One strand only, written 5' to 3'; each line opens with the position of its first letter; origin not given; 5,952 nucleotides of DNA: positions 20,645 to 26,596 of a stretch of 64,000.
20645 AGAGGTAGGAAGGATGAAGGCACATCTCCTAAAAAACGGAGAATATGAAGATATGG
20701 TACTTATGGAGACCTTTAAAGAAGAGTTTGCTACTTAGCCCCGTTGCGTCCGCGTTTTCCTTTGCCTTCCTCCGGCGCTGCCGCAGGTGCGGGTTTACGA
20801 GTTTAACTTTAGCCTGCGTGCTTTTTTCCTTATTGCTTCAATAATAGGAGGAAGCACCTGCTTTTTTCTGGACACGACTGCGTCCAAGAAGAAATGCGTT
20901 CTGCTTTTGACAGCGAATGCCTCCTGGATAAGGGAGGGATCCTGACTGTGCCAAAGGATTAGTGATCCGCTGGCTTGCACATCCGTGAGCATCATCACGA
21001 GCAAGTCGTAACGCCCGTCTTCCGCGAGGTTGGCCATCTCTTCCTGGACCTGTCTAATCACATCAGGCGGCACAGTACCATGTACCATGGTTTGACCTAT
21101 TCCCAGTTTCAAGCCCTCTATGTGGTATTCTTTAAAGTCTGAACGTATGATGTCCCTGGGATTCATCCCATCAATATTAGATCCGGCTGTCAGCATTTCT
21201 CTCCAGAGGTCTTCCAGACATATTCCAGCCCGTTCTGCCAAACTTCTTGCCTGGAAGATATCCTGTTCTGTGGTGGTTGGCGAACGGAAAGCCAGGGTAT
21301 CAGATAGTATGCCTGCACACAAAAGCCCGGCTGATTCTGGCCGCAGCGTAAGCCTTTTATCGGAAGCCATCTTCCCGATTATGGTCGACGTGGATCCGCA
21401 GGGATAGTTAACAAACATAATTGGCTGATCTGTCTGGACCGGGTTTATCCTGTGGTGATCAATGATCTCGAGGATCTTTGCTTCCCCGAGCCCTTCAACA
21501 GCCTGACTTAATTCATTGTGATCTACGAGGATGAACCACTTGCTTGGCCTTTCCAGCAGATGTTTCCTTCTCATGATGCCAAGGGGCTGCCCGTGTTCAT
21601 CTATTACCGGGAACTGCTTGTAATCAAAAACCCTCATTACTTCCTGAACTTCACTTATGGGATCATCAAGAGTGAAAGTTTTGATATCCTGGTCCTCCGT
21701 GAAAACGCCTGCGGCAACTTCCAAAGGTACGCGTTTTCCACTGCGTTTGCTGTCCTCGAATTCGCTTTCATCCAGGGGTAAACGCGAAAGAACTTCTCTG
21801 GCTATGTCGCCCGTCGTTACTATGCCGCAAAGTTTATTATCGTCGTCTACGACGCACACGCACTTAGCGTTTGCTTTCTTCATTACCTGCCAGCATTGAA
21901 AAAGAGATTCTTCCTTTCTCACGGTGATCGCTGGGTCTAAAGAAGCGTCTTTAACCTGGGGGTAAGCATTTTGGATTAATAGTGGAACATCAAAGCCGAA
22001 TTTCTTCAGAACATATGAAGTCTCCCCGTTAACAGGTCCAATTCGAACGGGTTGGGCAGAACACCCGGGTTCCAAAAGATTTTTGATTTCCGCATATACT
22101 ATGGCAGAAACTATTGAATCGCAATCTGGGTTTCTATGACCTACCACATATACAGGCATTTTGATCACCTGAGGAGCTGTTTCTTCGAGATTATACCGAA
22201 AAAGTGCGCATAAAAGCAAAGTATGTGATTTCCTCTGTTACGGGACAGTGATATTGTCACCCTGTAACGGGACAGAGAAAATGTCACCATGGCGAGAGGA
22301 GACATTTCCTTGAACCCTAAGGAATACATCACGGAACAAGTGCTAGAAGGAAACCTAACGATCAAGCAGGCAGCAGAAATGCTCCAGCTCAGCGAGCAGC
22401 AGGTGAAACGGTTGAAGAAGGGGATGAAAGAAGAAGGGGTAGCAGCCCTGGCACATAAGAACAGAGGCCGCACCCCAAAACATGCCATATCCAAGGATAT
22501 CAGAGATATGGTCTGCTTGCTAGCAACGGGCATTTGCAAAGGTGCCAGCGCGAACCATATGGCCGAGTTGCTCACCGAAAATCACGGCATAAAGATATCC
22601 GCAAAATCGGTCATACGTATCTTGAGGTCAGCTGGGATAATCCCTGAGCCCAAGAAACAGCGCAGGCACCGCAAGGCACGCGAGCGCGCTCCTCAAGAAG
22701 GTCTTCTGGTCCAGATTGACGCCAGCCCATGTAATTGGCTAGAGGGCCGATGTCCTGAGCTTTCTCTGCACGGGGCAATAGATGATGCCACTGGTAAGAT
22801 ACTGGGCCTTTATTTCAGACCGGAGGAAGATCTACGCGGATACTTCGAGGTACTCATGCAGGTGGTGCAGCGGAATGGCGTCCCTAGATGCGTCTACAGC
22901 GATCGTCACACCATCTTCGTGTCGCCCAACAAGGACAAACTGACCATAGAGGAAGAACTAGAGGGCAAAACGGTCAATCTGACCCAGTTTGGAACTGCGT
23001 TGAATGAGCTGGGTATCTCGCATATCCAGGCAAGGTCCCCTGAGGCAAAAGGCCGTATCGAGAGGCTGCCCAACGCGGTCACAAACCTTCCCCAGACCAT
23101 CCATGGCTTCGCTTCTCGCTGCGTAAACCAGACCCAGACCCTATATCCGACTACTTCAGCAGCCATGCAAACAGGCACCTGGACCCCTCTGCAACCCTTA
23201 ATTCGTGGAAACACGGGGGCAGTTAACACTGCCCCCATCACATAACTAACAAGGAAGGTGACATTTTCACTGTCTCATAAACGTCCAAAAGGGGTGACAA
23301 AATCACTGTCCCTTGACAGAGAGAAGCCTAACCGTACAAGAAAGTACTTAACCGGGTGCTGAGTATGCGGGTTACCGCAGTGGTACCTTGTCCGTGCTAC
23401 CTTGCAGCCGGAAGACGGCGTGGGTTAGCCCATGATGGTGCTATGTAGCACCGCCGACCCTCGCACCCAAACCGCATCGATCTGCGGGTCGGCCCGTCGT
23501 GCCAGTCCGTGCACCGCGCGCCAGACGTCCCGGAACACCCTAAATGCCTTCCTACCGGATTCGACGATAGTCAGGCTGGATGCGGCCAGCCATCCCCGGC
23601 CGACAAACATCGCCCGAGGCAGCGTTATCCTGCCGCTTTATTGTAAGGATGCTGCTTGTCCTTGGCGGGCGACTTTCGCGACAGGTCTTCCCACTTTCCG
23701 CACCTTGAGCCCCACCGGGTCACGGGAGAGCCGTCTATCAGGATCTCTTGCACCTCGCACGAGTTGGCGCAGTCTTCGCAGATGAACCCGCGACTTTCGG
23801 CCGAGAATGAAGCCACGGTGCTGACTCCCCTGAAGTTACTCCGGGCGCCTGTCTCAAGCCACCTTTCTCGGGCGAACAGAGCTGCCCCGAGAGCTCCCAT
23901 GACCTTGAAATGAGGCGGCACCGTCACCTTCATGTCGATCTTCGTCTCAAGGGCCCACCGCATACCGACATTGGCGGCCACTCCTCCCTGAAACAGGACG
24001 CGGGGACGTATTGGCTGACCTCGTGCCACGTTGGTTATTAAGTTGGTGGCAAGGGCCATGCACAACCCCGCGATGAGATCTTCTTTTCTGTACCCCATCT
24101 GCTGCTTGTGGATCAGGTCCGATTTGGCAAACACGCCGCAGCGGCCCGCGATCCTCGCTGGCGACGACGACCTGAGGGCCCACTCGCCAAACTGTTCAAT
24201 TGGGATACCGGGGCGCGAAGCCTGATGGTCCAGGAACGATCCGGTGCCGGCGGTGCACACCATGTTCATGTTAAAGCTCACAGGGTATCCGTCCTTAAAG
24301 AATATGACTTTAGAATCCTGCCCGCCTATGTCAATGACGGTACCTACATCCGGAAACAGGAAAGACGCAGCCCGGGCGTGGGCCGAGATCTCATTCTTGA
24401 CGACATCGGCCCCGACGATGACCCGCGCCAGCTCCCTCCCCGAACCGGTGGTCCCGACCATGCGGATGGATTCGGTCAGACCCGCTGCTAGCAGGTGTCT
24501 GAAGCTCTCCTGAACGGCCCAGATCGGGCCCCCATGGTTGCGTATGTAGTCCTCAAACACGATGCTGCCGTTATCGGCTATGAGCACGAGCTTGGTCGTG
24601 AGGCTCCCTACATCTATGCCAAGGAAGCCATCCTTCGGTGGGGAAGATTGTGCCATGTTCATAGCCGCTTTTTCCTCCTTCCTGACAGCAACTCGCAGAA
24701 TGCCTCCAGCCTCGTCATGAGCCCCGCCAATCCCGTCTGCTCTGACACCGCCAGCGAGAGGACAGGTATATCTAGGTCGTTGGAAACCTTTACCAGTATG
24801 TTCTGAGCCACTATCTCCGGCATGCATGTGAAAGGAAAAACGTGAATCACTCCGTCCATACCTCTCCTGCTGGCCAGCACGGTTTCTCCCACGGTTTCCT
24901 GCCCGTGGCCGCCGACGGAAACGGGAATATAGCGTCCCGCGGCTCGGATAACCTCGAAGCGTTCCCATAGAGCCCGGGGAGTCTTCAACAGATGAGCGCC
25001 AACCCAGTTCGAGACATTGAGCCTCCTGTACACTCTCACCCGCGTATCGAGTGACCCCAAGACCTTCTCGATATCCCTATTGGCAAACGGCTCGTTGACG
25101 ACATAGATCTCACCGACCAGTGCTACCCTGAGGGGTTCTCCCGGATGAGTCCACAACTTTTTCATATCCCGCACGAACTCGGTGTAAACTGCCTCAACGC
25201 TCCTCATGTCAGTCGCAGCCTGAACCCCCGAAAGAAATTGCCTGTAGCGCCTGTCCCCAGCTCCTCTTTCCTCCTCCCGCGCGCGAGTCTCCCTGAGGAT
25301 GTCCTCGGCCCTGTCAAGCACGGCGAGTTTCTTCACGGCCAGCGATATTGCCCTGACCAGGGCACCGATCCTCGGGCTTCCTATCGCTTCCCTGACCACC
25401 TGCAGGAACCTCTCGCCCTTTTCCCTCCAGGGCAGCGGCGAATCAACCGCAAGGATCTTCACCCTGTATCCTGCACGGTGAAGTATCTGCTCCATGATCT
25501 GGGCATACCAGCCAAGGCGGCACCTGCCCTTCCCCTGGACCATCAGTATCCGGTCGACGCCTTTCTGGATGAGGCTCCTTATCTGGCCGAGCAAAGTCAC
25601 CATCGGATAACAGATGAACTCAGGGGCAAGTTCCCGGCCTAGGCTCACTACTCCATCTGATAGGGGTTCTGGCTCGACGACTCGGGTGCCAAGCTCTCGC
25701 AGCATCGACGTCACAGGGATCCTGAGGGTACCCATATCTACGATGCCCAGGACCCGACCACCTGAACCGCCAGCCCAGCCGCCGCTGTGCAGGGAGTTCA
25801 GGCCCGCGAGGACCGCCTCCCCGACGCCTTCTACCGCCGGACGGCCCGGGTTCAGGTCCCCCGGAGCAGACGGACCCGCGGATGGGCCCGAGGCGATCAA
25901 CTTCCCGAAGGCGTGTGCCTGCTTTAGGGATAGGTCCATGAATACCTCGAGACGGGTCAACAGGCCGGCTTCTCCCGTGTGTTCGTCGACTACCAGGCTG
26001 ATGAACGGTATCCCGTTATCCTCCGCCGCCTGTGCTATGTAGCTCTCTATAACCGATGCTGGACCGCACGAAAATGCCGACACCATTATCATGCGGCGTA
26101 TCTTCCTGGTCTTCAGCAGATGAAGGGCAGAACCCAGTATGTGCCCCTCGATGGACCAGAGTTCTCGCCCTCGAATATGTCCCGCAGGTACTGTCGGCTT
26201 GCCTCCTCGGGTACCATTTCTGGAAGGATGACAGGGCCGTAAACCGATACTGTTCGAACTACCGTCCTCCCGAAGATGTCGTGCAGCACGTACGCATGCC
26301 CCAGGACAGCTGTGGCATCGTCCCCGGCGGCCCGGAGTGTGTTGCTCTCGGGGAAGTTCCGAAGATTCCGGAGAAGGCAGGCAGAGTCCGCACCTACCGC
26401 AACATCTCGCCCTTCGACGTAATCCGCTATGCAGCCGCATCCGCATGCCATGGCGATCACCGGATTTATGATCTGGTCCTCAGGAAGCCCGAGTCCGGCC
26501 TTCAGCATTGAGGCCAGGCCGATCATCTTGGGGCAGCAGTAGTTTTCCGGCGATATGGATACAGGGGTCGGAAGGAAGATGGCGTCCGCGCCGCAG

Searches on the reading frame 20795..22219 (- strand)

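Call 30: search_protein_families(library=pfam, proteins=[window:20795-22219:-], max_evalue=0.00001)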
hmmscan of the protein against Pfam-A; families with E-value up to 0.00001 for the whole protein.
window:20795-22219:- (474 aa): 3 families
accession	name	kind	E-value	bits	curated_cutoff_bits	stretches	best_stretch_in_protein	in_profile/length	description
PF02833.19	DHHA2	-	2.2e-29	102.8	27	1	341-462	2-126/126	DHHA2 domain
PF01368.27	DHH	-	2.9e-21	76.5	28.1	1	23-304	2-125/125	DHH family, N-terminal domain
PF00571.33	CBS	-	2.5e-19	69.8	24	2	89-144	1-56/57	CBS domain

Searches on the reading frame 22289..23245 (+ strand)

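Call 30: search_protein_families(library=pfam, proteins=[window:22289-23245:+], max_evalue=0.00001)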
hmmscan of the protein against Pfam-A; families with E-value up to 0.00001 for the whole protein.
window:22289-23245:+ (318 aa): 3 families
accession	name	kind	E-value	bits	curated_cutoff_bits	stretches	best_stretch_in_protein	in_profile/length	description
PF13551.12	HTH_29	-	8.5e-10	39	28.1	1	18-72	8-63/64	Winged helix-turn helix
PF13518.12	HTH_28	-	3e-09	37.2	25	1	17-61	8-51/52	Helix-turn-helix domain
PF13565.12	HTH_32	-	3.7e-06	27.8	33.7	0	39-112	2-73/73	Homeodomain-like domain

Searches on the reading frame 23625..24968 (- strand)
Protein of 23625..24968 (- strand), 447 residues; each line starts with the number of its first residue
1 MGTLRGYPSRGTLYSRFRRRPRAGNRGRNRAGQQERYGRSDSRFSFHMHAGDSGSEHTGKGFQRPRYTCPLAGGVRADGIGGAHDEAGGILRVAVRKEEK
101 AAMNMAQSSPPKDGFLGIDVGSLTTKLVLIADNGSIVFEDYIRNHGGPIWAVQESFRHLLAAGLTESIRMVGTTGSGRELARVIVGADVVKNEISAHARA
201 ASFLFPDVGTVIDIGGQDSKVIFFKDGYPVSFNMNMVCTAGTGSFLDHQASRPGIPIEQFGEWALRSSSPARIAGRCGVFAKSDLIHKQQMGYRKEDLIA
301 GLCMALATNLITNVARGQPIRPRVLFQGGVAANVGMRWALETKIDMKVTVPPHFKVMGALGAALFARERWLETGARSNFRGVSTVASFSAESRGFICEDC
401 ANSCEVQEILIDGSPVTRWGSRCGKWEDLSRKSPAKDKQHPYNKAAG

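Call 30: search_protein_families(library=pfam, proteins=[window:23625-24968:-], max_evalue=0.00001)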
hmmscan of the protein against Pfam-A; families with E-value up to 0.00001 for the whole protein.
window:23625-24968:- (447 aa): 1 family
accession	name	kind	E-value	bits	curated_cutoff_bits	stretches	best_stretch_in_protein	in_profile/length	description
PF01869.26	BcrAD_BadFG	-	1.2e-49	169.7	31.5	1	116-366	1-271/271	BadF/BadG/BcrA/BcrD ATPase family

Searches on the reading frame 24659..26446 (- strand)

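Call 30: search_protein_families(library=pfam, proteins=[window:24659-26446:-], max_evalue=0.00001)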
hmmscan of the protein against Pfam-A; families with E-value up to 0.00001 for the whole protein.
window:24659-26446:- (595 aa): 2 families
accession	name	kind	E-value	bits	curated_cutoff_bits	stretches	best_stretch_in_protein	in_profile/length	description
PF06050.19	HGD-D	-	2.1e-11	44.4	28.4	0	108-171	276-340/342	2-hydroxyglutaryl-CoA dehydratase, D-component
PF09989.15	DUF2229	-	1.4e-09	38.4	29.4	1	247-302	19-75/218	CoA enzyme activase uncharacterised domain (DUF2229)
